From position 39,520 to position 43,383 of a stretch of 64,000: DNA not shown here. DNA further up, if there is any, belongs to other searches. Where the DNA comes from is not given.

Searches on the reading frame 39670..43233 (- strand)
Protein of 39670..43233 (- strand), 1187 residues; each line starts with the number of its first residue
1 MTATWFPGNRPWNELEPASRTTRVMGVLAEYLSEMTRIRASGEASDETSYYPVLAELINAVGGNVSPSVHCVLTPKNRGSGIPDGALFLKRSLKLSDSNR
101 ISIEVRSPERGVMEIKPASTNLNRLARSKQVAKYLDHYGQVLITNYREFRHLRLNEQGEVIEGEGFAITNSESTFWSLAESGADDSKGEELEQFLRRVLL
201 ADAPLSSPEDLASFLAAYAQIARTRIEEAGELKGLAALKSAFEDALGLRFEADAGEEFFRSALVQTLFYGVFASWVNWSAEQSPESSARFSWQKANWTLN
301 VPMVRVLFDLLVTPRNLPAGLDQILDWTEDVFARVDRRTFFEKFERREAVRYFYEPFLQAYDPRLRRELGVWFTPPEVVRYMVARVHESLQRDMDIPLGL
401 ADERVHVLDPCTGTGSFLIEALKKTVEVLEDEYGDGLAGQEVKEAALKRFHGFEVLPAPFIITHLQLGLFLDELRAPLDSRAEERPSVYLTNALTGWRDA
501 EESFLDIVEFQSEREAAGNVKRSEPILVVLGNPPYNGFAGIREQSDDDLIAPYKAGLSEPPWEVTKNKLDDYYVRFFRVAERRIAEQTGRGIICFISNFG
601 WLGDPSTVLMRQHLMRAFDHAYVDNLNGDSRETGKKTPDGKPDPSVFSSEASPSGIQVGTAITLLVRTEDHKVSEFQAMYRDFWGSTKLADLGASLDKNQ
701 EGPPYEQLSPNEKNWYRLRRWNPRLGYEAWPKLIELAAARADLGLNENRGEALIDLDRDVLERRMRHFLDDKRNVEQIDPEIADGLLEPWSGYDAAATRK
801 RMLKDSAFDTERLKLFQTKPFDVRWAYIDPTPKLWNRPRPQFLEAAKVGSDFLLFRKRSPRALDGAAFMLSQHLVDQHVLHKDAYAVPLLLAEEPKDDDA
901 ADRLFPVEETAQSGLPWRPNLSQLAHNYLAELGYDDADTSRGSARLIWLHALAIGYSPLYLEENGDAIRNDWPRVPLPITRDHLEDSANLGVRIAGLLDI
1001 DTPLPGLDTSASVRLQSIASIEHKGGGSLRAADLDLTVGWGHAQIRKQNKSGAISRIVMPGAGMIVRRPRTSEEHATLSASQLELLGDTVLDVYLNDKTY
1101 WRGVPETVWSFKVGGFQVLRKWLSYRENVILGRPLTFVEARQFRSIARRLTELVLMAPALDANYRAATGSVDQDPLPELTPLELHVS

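Call 74: search_protein_families(library=pfam, proteins=[window:39670-43233:-], max_evalue=0.00001)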
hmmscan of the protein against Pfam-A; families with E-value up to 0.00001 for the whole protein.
window:39670-43233:- (1187 aa): 3 families
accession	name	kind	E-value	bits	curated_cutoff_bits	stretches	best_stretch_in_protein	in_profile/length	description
PF18135.7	Type_ISP_C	-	6.2e-26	91.7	25.9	1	743-1131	8-317/342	Type ISP C-terminal specificity domain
PF02384.22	N6_Mtase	-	7.9e-09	35.7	20.4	1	352-446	8-89/311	N-6 DNA Methylase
PF20473.4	MmeI_Mtase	-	7.1e-06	25.8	27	0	404-551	20-161/259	MmeI, DNA-methyltransferase domain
